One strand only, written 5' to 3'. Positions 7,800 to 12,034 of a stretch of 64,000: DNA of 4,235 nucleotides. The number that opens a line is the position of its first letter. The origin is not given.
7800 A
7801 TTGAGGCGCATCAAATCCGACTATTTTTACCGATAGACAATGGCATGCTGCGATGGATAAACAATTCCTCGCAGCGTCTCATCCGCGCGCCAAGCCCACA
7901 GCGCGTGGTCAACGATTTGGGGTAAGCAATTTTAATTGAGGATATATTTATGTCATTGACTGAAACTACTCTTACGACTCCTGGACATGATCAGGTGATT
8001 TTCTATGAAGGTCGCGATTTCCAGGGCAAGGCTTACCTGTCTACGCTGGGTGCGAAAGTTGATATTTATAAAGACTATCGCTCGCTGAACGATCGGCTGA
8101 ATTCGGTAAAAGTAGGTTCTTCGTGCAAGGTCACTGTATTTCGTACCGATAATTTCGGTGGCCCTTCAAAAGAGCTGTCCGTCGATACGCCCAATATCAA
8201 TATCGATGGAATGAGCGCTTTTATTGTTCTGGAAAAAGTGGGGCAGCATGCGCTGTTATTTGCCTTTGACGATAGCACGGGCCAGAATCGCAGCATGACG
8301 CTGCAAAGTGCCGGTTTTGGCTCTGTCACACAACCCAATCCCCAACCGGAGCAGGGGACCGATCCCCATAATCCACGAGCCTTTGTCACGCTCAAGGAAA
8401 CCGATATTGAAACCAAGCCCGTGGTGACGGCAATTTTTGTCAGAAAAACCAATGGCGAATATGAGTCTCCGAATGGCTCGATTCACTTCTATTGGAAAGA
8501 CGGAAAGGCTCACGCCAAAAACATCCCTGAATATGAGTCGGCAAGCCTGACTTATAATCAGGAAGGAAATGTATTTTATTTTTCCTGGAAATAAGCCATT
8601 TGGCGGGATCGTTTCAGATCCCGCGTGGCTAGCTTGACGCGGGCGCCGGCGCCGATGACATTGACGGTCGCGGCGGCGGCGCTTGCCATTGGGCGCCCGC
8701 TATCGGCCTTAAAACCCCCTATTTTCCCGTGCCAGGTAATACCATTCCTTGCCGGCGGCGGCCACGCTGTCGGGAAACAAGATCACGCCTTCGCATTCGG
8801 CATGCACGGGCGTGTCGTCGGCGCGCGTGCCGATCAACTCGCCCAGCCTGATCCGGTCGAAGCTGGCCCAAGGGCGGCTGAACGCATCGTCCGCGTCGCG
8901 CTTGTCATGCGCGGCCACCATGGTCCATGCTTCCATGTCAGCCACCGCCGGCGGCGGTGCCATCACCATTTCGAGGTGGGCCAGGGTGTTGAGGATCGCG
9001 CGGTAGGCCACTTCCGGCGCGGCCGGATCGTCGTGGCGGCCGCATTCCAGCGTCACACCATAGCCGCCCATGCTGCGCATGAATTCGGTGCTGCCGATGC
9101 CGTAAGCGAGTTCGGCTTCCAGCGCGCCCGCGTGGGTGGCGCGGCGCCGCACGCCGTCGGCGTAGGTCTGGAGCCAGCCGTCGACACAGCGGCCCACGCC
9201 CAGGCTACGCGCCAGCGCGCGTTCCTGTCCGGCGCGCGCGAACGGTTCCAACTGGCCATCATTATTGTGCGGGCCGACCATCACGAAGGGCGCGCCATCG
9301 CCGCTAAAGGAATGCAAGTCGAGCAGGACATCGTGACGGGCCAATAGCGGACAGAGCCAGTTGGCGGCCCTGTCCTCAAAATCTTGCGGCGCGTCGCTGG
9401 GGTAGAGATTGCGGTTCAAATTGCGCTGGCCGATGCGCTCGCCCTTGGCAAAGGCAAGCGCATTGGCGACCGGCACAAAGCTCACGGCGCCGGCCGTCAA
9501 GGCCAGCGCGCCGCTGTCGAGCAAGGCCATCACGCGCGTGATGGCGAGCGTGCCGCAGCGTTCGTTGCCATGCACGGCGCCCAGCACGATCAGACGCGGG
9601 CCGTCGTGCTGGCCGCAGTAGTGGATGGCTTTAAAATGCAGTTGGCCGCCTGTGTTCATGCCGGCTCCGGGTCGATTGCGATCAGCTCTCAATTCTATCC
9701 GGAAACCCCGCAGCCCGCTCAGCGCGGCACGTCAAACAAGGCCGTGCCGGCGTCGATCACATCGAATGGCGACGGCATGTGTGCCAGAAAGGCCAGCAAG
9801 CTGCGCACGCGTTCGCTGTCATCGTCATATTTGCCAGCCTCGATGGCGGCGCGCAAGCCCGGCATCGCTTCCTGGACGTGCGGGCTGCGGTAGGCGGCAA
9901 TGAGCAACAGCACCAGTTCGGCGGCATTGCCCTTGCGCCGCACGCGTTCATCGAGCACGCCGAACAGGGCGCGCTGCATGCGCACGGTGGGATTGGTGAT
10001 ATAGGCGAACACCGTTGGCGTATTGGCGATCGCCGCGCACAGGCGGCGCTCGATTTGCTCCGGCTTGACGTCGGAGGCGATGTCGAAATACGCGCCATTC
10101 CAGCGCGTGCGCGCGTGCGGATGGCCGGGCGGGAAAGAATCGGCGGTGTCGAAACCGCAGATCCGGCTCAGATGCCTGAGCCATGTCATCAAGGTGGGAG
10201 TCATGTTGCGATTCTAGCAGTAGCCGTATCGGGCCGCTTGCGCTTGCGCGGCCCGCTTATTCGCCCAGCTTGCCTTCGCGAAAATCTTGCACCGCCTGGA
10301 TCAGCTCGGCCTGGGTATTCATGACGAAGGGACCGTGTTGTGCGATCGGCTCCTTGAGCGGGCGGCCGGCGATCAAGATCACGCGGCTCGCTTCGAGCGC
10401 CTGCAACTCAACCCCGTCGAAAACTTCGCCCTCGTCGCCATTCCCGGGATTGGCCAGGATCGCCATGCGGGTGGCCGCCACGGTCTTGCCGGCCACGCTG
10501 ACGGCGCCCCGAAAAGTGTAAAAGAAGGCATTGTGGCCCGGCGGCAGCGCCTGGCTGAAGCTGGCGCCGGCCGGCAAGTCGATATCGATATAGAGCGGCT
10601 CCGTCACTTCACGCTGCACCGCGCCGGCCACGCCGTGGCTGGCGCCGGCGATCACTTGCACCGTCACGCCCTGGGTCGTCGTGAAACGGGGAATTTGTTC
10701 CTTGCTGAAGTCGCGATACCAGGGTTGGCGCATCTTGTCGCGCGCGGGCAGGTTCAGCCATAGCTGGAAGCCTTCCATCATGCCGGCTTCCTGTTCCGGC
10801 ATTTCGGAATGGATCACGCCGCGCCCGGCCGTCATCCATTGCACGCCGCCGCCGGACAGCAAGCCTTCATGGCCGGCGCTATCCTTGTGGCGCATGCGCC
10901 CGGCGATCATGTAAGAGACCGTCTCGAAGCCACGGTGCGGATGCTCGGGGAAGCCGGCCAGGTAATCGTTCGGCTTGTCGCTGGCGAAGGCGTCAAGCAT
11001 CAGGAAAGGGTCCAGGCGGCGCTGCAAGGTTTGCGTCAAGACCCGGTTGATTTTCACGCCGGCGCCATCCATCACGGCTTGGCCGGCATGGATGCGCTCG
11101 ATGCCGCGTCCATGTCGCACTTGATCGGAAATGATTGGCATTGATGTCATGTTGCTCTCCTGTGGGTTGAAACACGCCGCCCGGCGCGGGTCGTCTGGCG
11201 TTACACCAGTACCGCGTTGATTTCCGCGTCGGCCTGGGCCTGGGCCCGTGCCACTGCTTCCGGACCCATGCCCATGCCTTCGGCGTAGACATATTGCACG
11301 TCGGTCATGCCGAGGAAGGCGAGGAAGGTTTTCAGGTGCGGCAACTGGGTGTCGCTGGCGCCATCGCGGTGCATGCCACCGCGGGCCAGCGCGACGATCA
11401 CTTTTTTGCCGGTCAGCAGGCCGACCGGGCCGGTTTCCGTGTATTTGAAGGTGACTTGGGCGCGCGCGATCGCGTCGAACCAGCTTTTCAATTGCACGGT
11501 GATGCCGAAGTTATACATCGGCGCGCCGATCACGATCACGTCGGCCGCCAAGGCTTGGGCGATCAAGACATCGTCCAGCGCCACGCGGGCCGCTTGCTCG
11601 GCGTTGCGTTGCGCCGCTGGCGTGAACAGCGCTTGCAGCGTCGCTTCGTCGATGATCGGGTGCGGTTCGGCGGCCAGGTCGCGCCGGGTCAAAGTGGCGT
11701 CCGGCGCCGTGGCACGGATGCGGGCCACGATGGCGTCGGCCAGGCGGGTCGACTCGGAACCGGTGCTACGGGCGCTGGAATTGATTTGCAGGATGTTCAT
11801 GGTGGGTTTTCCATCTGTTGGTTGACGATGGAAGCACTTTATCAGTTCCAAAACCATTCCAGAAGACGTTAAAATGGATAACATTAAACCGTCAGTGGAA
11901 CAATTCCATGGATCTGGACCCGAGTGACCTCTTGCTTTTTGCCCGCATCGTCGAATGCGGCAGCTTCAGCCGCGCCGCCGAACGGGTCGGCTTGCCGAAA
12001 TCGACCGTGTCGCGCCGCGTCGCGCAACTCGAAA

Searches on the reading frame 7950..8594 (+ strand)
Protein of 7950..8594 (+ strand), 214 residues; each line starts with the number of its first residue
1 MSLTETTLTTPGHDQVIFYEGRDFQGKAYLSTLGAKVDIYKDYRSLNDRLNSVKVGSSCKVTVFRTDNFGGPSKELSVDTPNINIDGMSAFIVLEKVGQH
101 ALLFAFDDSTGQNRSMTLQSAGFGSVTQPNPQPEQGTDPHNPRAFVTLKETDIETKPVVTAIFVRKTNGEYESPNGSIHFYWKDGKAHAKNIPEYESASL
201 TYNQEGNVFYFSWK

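Call 25: search_protein_families(library=pfam, proteins=[window:7950-8594:+], max_evalue=0.001)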
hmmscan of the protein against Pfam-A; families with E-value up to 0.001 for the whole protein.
window:7950-8594:+ (214 aa): 3 families
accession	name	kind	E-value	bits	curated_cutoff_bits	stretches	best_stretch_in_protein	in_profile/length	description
PF08964.15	Crystall_3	-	4.7e-11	43.2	27.3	1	15-94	4-85/86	Beta/Gamma crystallin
PF03995.18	Inhibitor_I36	-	6.3e-05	23.3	21.1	1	18-73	15-66/69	Peptidase inhibitor family I36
PF00030.24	Crystall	-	0.00063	20.2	25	0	16-56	2-39/82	Beta/Gamma crystallin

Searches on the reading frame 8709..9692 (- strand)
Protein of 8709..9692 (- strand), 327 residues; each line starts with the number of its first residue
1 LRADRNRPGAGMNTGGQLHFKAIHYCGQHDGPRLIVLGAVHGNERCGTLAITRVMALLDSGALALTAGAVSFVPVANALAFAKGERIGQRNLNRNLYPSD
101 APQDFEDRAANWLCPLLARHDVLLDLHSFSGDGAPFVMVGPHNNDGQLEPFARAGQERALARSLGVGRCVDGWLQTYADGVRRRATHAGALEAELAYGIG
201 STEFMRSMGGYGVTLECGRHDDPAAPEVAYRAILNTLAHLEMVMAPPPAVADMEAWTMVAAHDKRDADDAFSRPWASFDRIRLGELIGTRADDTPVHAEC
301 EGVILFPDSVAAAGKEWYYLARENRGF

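Call 25: search_protein_families(library=pfam, proteins=[window:8709-9692:-], max_evalue=0.001)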
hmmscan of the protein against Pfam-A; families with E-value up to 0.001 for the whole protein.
window:8709-9692:- (327 aa): 1 family
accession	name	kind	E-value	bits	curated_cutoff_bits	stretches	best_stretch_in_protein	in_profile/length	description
PF24827.1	AstE_AspA_cat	-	1e-14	55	25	1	30-128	1-105/192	Succinylglutamate desuccinylase/Aspartoacylase catalytic domain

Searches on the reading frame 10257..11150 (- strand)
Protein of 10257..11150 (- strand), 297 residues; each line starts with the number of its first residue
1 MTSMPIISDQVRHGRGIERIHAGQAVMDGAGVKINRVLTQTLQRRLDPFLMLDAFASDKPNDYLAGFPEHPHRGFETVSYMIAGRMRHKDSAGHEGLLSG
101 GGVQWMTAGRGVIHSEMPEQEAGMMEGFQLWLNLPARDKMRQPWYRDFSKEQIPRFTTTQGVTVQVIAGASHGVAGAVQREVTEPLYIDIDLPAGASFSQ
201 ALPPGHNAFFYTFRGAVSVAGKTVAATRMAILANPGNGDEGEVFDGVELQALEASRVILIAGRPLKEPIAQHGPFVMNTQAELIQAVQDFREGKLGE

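Call 5: search_protein_families(library=pfam, proteins=[window:10257-11150:-], max_evalue=0.01)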
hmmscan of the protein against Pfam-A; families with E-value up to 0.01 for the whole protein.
window:10257-11150:- (297 aa): 3 families
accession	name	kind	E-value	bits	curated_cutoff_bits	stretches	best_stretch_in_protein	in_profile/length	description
PF02678.22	Pirin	-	1.5e-33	115.5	26.1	1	33-132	3-108/108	Pirin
PF05726.19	Pirin_C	-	2.1e-27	95.9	27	1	187-295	1-102/103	Pirin C-terminal cupin domain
PF13531.11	SBP_bac_11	-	0.0089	16.2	25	0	150-288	14-134/227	Bacterial extracellular solute-binding protein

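Call 6: search_protein_families(library=ncbifam, proteins=[window:10257-11150:-], max_evalue=0.01)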
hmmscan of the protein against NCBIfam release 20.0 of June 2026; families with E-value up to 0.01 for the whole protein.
window:10257-11150:- (297 aa): 0 families

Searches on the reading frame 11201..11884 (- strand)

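Call 5: search_protein_families(library=pfam, proteins=[window:11201-11884:-], max_evalue=0.01)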
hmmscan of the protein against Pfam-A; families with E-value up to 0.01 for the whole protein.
window:11201-11884:- (227 aa): 2 families
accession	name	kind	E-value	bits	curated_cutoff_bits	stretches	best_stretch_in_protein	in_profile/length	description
PF02525.22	Flavodoxin_2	-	6e-49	166.9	27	1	29-224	1-196/198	Flavodoxin-like fold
PF03358.20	FMN_red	-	8.9e-12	45.3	24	1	29-198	1-142/152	NADPH-dependent FMN reductase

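Call 6: search_protein_families(library=ncbifam, proteins=[window:11201-11884:-], max_evalue=0.01)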
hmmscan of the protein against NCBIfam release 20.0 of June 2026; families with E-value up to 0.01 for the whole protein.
window:11201-11884:- (227 aa): 5 families
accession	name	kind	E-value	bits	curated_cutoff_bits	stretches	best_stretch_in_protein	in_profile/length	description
NF010075.0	PRK13556.1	subfamily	1.1e-28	100.6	188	1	31-208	4-187/208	FMN-dependent NADH-azoreductase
NF010074.0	PRK13555.1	equivalog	3.4e-16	59.2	432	1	36-209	31-210/230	FMN-dependent NADH-azoreductase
NF002370.0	PRK01355.1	subfamily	3.2e-11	43.1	143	1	41-208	15-175/199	FMN-dependent NADH-azoreductase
NF002044.1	PRK00871.1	equivalog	3.8e-05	23.1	210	1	112-194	53-132/170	glutathione-regulated potassium-efflux system oxidoreductase KefF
TIGR03566.1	FMN_reduc_MsuE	equivalog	0.00033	20.5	212.5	1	78-144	37-99/174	FMN reductase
